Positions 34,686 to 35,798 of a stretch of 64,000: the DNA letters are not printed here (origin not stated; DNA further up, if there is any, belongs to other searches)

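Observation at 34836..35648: RpoA lacks the alpha C-terminal domain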

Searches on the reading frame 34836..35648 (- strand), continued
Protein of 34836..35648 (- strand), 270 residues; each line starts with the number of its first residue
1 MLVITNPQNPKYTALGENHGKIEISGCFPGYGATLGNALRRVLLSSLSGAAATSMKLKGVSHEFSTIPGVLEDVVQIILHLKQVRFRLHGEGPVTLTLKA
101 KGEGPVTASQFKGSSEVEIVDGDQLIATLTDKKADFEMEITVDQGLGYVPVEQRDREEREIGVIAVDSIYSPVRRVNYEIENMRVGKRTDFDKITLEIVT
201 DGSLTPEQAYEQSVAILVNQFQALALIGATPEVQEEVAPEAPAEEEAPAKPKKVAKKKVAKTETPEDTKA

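Call 16: find_encoding_contigs(protein=P0077, flank=10000, max_places=3)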
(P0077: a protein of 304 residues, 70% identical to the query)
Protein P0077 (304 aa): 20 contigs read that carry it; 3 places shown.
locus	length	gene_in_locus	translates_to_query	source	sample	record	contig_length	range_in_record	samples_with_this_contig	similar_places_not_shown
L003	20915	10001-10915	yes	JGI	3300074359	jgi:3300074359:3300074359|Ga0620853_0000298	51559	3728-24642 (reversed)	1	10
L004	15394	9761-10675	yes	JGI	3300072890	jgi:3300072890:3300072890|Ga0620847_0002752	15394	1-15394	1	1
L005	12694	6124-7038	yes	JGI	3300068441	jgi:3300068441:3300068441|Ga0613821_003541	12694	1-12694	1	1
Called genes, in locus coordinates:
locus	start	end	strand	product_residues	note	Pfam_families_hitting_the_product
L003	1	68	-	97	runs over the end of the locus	PF01197:Ribosomal_L31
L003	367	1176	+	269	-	PF00318:Ribosomal_S2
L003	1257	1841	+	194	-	PF00889:EF_TS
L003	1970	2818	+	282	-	PF00515:TPR_1 (weak), PF07719:TPR_2 (weak), PF13181:TPR_8 (weak)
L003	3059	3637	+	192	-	-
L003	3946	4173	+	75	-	-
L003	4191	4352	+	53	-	PF00471:Ribosomal_L33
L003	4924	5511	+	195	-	-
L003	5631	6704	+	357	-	PF00348:polyprenyl_synt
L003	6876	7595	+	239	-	PF01255:Prenyltransf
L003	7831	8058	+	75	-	PF01176:eIF-1a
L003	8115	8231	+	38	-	PF00444:Ribosomal_L36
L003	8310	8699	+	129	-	PF00416:Ribosomal_S13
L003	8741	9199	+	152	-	PF00411:Ribosomal_S11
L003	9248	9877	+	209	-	PF00163:Ribosomal_S4, PF01479:S4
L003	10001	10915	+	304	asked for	PF01193:RNA_pol_L, PF01000:RNA_pol_A_bac, PF03118:RNA_pol_A_CTD, PF14520:HHH_5 (weak)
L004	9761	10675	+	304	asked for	PF01193:RNA_pol_L, PF01000:RNA_pol_A_bac, PF03118:RNA_pol_A_CTD, PF14520:HHH_5 (weak)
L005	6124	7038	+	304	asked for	PF01193:RNA_pol_L, PF01000:RNA_pol_A_bac, PF03118:RNA_pol_A_CTD, PF14520:HHH_5 (weak)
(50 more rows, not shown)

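Call 28: search_protein_representatives(protein=P0001)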
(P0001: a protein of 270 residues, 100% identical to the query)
Query: 270 residues. Proteins with E-value up to 0.001 (for the whole library): 8850; up to 1e-10: 5674; up to 1e-30: 1135. The best 150 are listed.
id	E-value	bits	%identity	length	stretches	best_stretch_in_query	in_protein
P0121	3.5e-98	344.2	44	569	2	19-225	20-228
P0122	2.1e-92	325.3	64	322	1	4-240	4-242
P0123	4.2e-84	298.2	52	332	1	3-264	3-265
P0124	6.4e-75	268.1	40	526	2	10-231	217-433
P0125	9.2e-71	254.5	50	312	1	3-234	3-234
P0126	6.3e-69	248.5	51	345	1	3-248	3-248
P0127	2.5e-67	243.2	49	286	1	5-261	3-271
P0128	2.0e-66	240.2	50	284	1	21-263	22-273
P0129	3.1e-66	239.6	48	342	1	9-258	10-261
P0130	3.2e-66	239.6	48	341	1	17-261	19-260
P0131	3.7e-66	239.4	47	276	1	7-262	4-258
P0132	6.1e-66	238.7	49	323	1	6-224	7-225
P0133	1.4e-65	237.4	50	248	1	5-233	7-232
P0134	8.1e-65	235.0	46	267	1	9-258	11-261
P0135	2.2e-64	233.6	48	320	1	16-259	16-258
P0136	4.2e-64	232.6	49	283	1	18-266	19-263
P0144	2.2e-63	230.3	48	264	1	13-260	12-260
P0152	1.7e-61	224.1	46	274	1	7-258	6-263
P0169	1.8e-58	214.2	48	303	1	4-235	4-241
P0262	2.6e-51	190.8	46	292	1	7-220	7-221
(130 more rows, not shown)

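Call 33: predict_structure(alignment_id=A1)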
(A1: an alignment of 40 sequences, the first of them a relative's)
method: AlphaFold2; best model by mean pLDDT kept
length: 270 residues; sequences in the alignment: 40
mean_pLDDT: 70.7   pTM: 0.55
mean pLDDT of the five models: 70.7, 55.0, 54.6, 54.4, 50.8
residues with pLDDT >= 90: 48; 70-90: 129; 50-70: 21; < 50: 72
segments of 3 or more residues with pLDDT < 50: 1-7, 147-168, 228-270
pLDDT, mean of each block of 10 residues (from residue 1): 52 93 86 86 76 76 72 85 76 88 92 83 88 89 57 39 49 85 79 91 87 83 57 32 33 38 38
secondary structure, 60 per line:
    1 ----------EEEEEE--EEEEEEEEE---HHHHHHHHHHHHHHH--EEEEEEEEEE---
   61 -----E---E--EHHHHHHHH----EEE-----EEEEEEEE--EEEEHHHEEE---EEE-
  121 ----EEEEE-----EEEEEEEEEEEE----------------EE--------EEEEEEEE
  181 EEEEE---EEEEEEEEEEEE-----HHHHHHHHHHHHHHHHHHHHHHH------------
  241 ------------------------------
elements in order: E11-16 E19-27 H31-45 E48-57 H74-81 E86-88 E94-101 E104-107 E111-113 E117-119 E125-129 E135-146 E173-185 E189-200 H206-228

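Call 34: list_cluster_members(proteins=[P0122, P0123, P0127, P0128, P0131, P0136, P0144, P0152, P0169, P0262])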
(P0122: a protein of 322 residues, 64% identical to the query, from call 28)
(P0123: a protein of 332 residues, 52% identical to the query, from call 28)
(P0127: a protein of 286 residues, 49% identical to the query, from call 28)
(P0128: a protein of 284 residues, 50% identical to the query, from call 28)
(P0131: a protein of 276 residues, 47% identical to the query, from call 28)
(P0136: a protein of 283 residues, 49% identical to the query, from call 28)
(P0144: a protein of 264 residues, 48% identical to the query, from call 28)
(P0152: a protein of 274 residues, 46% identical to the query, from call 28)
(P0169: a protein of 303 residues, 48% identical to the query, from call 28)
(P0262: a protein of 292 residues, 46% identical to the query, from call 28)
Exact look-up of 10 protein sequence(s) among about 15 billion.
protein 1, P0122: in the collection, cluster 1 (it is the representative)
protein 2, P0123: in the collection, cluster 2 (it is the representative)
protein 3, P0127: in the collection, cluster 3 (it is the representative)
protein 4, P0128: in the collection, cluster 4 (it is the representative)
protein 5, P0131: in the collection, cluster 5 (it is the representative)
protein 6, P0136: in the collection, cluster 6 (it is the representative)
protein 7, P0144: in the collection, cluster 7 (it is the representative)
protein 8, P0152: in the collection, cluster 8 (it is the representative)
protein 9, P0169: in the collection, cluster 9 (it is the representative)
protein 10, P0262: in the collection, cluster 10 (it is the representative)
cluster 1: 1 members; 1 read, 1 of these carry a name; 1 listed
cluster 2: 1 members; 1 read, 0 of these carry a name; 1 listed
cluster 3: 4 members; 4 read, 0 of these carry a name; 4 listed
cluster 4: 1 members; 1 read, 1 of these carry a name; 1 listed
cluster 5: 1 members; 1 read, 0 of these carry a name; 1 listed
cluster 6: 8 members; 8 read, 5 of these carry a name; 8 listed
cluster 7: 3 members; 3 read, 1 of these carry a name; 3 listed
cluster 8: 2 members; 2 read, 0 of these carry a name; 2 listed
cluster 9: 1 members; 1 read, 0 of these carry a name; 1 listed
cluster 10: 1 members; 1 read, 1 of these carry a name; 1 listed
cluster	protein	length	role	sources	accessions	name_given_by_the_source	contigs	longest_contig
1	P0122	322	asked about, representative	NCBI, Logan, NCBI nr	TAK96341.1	DNA-directed RNA polymerase subunit alpha [Patescibacteria group bacterium] | MAG: DNA-directed RNA polymerase subunit alpha [Patescibacteria group bacterium]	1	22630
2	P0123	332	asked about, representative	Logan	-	-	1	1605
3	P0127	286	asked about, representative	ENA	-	-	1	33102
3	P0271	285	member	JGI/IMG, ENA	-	-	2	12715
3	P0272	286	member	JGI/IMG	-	-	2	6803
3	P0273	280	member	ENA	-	-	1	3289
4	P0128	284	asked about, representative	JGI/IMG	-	DNA-directed RNA polymerase subunit alpha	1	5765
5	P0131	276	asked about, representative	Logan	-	-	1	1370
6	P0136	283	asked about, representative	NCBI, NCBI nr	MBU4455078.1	DNA-directed RNA polymerase subunit alpha [Patescibacteria group bacterium]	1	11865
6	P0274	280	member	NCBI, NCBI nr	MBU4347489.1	DNA-directed RNA polymerase subunit alpha, partial [Patescibacteria group bacterium] | DNA-directed RNA polymerase subunit alpha [Patescibacteria group bacterium]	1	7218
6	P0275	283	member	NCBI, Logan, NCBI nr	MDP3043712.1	MAG: DNA-directed RNA polymerase subunit alpha [bacterium] | DNA-directed RNA polymerase subunit alpha [bacterium]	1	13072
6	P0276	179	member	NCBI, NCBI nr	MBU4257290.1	DNA-directed RNA polymerase subunit alpha, partial [Patescibacteria group bacterium] | DNA-directed RNA polymerase subunit alpha [Patescibacteria group bacterium]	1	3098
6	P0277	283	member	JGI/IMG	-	DNA-directed RNA polymerase subunit alpha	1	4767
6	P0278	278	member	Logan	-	-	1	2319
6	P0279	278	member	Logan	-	-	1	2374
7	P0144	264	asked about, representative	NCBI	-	-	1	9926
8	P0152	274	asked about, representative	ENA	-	-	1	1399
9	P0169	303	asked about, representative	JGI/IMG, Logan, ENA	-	-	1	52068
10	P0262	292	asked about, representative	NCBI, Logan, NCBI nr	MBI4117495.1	MAG: DNA-directed RNA polymerase subunit alpha [Parcubacteria group bacterium] | DNA-directed RNA polymerase subunit alpha [Parcubacteria group bacterium]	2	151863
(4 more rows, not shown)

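Call 59: find_encoding_contigs(protein=P0056, flank=4000, max_places=1)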
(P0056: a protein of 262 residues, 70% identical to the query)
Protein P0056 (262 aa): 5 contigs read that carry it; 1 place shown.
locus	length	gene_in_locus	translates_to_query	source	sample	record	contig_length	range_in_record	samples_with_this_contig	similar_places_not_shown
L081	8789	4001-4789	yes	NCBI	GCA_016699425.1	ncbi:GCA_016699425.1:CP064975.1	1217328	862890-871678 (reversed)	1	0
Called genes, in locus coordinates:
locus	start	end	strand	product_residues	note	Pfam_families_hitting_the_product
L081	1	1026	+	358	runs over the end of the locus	PF00348:polyprenyl_synt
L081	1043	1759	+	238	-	PF01255:Prenyltransf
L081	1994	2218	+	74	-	PF01176:eIF-1a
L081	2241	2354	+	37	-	PF00444:Ribosomal_L36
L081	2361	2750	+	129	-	PF00416:Ribosomal_S13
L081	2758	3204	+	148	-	PF00411:Ribosomal_S11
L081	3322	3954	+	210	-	PF00163:Ribosomal_S4, PF01479:S4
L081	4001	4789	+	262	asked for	PF01193:RNA_pol_L, PF01000:RNA_pol_A_bac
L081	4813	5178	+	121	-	PF01196:Ribosomal_L17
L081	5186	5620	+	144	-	PF00572:Ribosomal_L13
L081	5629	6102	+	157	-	PF00380:Ribosomal_S9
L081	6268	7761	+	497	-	-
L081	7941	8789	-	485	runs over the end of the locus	-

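Call 60: find_encoding_contigs(protein=P0038, flank=4000, max_places=1)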
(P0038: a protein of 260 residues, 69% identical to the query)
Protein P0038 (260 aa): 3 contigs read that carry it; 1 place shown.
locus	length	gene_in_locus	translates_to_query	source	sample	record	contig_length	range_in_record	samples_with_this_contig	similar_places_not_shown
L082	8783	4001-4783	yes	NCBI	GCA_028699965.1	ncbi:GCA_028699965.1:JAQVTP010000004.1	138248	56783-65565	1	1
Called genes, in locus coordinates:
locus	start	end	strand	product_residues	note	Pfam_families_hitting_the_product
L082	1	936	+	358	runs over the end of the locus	PF00348:polyprenyl_synt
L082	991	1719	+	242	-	PF01255:Prenyltransf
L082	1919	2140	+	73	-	PF01176:eIF-1a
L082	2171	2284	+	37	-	PF00444:Ribosomal_L36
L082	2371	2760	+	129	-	PF00416:Ribosomal_S13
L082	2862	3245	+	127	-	PF00411:Ribosomal_S11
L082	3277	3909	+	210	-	PF00163:Ribosomal_S4, PF01479:S4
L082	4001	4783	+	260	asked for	PF01193:RNA_pol_L, PF01000:RNA_pol_A_bac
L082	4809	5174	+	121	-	PF01196:Ribosomal_L17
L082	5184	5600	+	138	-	PF00572:Ribosomal_L13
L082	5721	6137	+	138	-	PF00380:Ribosomal_S9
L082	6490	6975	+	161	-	-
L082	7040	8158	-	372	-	PF01966:HD (weak), PF13487:HD_5 (faint)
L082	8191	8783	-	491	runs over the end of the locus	PF08308:PEGA (weak)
